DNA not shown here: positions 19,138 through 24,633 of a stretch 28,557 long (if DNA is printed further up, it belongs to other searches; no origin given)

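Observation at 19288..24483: Giant helicase with split RecA lobes, two Cys4 modules and a C-terminal Vsr-like endonuclease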

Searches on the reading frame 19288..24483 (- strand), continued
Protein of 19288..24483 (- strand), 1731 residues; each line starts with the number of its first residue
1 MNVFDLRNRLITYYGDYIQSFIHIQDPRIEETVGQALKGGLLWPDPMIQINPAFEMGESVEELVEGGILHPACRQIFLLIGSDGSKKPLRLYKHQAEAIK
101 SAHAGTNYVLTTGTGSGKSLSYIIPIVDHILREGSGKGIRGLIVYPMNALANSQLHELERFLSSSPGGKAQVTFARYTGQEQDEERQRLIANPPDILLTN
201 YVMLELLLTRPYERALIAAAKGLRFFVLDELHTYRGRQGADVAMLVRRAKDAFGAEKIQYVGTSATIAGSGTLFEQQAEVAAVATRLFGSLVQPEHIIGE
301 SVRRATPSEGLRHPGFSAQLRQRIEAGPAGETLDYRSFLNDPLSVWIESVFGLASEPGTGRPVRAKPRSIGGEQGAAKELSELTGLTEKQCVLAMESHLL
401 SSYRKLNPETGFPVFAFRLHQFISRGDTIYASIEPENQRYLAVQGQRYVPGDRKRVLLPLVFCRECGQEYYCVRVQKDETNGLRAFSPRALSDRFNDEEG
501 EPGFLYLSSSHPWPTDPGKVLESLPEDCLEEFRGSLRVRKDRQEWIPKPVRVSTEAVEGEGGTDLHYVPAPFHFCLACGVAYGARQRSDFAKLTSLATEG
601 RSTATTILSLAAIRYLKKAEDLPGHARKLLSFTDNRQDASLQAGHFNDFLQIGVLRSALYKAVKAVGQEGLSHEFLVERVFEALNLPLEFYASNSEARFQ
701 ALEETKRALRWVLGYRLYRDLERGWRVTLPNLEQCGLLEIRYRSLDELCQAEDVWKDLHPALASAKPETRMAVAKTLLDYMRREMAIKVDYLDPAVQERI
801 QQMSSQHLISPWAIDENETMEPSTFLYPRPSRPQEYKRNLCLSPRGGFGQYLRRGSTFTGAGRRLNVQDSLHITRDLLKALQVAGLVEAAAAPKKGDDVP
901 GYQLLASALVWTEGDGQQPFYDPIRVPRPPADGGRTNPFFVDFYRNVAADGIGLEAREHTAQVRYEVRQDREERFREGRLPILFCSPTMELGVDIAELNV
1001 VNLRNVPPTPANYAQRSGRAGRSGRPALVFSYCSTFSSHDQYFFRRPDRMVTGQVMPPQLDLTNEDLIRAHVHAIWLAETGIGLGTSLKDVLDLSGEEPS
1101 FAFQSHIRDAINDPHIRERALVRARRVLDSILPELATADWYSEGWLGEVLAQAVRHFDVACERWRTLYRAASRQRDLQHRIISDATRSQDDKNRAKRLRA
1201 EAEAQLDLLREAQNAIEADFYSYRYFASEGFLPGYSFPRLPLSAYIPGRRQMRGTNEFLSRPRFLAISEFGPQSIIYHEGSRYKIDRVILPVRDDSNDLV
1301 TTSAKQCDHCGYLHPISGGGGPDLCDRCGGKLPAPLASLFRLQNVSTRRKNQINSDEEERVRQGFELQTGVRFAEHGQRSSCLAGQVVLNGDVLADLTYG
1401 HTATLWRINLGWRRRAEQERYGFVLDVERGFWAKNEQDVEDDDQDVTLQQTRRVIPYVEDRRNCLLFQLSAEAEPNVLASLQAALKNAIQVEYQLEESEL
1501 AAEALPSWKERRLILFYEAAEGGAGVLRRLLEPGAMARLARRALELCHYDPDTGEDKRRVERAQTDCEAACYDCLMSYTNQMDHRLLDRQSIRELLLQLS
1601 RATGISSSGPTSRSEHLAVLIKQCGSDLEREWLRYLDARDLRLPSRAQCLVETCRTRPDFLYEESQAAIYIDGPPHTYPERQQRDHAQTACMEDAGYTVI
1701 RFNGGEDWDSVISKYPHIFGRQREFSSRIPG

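Call 20: find_encoding_contigs(protein=P0096, flank=10000, max_places=2)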
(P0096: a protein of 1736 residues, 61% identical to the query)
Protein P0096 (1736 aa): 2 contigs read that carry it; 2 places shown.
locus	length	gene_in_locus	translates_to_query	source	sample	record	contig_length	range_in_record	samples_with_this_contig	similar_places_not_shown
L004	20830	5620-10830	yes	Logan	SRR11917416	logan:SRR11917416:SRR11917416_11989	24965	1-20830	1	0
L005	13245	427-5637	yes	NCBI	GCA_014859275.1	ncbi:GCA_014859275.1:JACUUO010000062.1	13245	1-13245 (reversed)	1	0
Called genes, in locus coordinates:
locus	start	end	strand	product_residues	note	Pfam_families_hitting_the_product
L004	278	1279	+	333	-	PF06271:RDD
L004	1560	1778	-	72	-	-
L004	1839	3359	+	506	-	PF00135:COesterase, PF20434:BD-FAE, PF07859:Abhydrolase_3 (weak)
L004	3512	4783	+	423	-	-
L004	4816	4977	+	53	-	-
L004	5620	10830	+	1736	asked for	PF00270:DEAD, PF00271:Helicase_C, PF09369:MZB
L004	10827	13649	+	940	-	PF00176:SNF2-rel_dom, PF00270:DEAD, PF04851:ResIII, PF00271:Helicase_C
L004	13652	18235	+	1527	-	PF02384:N6_Mtase, PF20473:MmeI_Mtase (weak), PF07669:Eco57I, PF00717:Peptidase_S24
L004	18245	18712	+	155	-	-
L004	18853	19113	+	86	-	-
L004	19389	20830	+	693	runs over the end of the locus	-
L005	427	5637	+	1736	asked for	PF00270:DEAD, PF00271:Helicase_C, PF09369:MZB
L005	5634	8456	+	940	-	PF00176:SNF2-rel_dom, PF00270:DEAD, PF04851:ResIII, PF00271:Helicase_C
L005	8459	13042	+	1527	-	PF02384:N6_Mtase, PF20473:MmeI_Mtase (weak), PF07669:Eco57I, PF00717:Peptidase_S24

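Call 46: search_protein_families(library=ncbifam, proteins=[window:19288-24483:-], max_evalue=0.001)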
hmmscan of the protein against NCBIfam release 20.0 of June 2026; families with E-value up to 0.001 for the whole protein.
window:19288-24483:- (1731 aa): 22 families
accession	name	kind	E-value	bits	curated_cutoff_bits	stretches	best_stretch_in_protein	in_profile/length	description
TIGR03817.1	DECH_helic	hypoth_equivalog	1e-37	129.9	874.1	2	90-274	36-211/742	helicase/secretion neighborhood putative DEAH-box helicase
TIGR04121.1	DEXH_lig_assoc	equivalog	1.1e-25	89.5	850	1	89-273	12-190/804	ligase-associated DNA damage response DEXH box helicase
NF041067.1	DpdJ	equivalog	7.8e-23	80.1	800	1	186-276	322-414/1482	protein DpdJ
NF010338.0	PRK13767.1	equivalog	2.6e-21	75.6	849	2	93-268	36-219/877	ATP-dependent helicase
NF053636.1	DDHlcsCsdAPsy1082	equivalog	5.3e-13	48.3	890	1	94-164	29-99/512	DEAD/DEAH box helicase CsdA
NF007284.0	PRK09751.1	equivalog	2.1e-12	45.1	1496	1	95-268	34-218/1538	ATP-dependent helicase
NF053631.1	RNA_helic_CshA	equivalog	7.6e-11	41.5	646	1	95-197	26-121/434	degradosome RNA helicase CshA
TIGR01389.1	recQ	equivalog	5.6e-08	31.7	640.2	1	953-1029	248-324/591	DNA helicase RecQ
TIGR00614.1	recQ_fam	subfamily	1.4e-07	30.7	219.8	0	93-232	14-137/470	RecQ family ATP-dependent DNA helicase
NF008394.0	PRK11192.1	equivalog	1.8e-07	30.3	507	0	966-1052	284-367/441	ATP-dependent RNA helicase SrmB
NF053711.1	RNA_heli_RhlE1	exception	6.6e-07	28.4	750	0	967-1026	282-341/434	RNA helicase RhlE1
NF001308.0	PRK00254.1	equivalog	2.3e-06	26.1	1216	1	90-270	23-182/720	ATP-dependent DNA helicase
NF040935.1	helicase_Hel308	equivalog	3.2e-05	22.3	1200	1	91-250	27-170/704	ATP-dependent DNA helicase Hel308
NF008642.0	PRK11634.1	equivalog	5.8e-05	21.7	989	1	966-1031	282-347/628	DEAD/DEAH family ATP-dependent RNA helicase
NF041063.1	DpdF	equivalog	7.9e-05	21.4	550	0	96-232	146-280/813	protein DpdF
NF008279.0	PRK11057.1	equivalog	0.00035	19.1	1015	0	953-1028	260-335/608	ATP-dependent DNA helicase RecQ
TIGR04095.1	dnd_restrict_1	equivalog_domain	0.00079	18.5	600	0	949-1022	309-382/451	DNA phosphorothioation system restriction enzyme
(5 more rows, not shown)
